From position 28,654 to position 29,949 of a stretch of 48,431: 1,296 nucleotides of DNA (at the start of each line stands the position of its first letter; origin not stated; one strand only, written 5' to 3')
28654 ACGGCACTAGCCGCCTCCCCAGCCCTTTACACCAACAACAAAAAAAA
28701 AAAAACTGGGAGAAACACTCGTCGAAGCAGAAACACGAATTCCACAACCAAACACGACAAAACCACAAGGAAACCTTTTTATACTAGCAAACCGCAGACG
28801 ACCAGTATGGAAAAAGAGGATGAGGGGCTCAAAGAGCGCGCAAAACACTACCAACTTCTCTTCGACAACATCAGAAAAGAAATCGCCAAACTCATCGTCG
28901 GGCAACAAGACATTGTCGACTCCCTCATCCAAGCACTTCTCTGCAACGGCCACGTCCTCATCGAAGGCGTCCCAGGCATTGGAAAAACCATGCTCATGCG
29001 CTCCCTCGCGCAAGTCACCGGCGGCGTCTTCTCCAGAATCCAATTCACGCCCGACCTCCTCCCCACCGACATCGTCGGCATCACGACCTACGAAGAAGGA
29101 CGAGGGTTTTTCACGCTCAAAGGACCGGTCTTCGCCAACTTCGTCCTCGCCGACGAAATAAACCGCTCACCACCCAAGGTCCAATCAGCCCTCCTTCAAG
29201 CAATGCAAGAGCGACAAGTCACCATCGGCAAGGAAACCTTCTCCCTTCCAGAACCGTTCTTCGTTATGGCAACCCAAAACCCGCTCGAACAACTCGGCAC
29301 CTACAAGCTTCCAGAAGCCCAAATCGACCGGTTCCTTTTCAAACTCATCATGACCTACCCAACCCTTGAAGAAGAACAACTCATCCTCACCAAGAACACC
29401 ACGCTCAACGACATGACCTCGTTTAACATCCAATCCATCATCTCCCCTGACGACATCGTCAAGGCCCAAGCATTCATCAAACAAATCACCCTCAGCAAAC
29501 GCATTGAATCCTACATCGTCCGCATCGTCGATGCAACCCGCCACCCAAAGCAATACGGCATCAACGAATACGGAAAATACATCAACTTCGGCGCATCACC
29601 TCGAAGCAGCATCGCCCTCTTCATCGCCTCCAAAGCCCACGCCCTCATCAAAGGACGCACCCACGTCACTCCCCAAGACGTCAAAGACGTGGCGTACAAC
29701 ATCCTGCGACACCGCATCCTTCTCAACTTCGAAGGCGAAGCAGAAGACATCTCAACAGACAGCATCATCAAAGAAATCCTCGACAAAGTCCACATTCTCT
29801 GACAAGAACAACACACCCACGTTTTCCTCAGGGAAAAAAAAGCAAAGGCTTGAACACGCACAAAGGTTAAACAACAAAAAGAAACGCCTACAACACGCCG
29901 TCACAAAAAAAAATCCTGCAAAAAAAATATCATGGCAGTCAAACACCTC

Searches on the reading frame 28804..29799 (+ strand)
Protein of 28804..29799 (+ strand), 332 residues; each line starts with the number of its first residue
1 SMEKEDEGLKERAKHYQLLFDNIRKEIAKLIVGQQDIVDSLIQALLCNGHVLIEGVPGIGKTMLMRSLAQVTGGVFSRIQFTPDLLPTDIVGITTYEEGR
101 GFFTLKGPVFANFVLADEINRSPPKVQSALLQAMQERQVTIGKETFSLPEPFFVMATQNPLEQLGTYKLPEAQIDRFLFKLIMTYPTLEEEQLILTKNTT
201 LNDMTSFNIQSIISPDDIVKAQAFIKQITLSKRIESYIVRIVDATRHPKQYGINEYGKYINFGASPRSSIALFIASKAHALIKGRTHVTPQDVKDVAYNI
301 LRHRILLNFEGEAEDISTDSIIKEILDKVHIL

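Call 66: search_protein_families(library=pfam, proteins=[window:28804-29799:+], max_evalue=0.01)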
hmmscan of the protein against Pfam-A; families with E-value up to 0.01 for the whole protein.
window:28804-29799:+ (332 aa): 13 families
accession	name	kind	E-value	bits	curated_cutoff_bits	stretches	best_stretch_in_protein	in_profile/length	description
PF07726.17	AAA_3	-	1.3e-59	200.2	27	1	50-179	1-131/131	ATPase family associated with various cellular activities (AAA)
PF17863.7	AAA_lid_2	-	5.1e-19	68.2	22.7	1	259-325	8-74/74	AAA lid domain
PF07728.20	AAA_5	-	1.3e-14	54.9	22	1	50-177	1-139/139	AAA domain (dynein-related subfamily)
PF20030.5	bpMoxR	-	9.2e-13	48.2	27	1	23-218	6-200/205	MoxR domain in the MoxR-vWA-beta-propeller ternary systems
PF00158.32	Sigma54_activat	-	8.8e-06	25.9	20.2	0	114-163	97-147/168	Sigma-54 interaction domain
PF00004.35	AAA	-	9.3e-05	23.3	21.2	1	51-161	1-111/131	ATPase family associated with various cellular activities (AAA)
PF01078.27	Mg_chelatase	-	0.00015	21.7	20.3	0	31-71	5-45/207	Magnesium chelatase, subunit ChlI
PF00493.29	MCM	-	0.00017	21.2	23.3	1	21-161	30-174/224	MCM P-loop domain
PF20720.3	nSTAND3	-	0.00037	20.7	27.2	1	38-69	7-38/155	Novel STAND NTPase 3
PF05496.18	RuvB_N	-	0.00074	19.8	27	1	49-141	34-115/159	Holliday junction DNA helicase RuvB P-loop domain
PF07724.20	AAA_2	-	0.0016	18.9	27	0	51-158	6-124/166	AAA domain (Cdc48 subfamily)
PF13191.12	AAA_16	-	0.0017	19.3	32.6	1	49-83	25-62/167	AAA ATPase domain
PF05729.18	NACHT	-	0.0049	17.2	26.7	0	51-70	3-22/167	NACHT domain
